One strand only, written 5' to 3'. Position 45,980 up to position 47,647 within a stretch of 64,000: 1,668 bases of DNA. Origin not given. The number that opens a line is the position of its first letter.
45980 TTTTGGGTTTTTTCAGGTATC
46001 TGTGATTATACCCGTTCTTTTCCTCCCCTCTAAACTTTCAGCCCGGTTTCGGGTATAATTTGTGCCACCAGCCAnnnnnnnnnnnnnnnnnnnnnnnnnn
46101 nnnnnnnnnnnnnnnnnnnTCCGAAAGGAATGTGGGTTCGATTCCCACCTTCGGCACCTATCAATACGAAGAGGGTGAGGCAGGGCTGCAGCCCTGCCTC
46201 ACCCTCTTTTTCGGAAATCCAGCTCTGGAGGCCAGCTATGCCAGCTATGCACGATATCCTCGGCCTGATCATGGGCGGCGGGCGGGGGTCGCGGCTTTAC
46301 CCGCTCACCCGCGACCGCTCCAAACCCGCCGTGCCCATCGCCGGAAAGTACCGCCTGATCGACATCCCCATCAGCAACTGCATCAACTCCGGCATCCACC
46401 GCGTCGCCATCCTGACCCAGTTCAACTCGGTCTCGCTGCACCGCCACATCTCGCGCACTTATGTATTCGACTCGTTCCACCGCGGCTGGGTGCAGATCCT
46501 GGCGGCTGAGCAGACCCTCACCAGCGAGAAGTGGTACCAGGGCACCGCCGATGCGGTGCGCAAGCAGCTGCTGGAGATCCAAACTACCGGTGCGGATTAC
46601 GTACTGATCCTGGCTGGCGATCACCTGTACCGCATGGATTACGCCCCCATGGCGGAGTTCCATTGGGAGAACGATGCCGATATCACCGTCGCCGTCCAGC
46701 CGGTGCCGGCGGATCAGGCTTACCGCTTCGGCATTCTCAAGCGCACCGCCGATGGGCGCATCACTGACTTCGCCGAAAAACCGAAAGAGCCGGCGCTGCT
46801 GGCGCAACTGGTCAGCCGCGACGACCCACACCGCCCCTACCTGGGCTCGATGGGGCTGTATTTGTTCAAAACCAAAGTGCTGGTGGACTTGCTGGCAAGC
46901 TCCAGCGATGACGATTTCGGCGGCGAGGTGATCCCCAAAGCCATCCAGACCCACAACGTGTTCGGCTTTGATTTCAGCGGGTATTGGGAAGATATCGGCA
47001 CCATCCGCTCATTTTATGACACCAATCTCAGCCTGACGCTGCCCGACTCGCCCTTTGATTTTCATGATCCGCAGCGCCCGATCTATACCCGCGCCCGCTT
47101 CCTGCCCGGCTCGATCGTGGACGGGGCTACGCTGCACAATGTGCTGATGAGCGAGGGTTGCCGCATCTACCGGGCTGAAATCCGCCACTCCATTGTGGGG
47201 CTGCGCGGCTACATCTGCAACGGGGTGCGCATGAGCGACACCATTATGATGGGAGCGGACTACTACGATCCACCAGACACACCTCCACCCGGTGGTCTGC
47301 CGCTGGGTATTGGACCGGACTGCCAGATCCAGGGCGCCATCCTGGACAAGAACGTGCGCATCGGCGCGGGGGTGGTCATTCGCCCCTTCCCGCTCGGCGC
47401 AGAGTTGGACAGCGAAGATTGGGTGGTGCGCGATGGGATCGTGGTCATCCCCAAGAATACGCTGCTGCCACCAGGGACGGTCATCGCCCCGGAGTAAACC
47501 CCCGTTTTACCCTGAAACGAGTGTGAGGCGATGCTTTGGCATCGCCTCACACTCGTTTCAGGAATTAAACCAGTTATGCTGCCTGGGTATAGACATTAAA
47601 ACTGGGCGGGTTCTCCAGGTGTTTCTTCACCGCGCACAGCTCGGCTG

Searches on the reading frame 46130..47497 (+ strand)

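Call 42: search_protein_families(library=pfam, proteins=[window:46130-47497:+], max_evalue=0.001)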
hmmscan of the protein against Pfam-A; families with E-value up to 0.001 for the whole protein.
window:46130-47497:+ (455 aa): 5 families
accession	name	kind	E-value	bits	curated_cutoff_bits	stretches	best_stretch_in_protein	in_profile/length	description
PF00483.29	NTP_transferase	-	7.1e-63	212.9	21.2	1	45-302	2-242/245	Nucleotidyl transferase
PF25247.1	LbH_GLGC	-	5.6e-35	120.6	27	1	323-451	1-135/135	GLGC left-handed parallel beta-helix domain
PF24894.1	Hexapep_GlmU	-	6e-07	30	23.3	0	394-439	60-103/104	GlmU-like, C-terminal hexapeptide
PF12804.13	NTP_transf_3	-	3.9e-05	24.3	27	1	45-192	1-125/160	MobA-like NTP transferase domain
PF00132.30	Hexapep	-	8.9e-05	22.5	27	0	394-418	10-35/36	Bacterial transferase hexapeptide (six repeats)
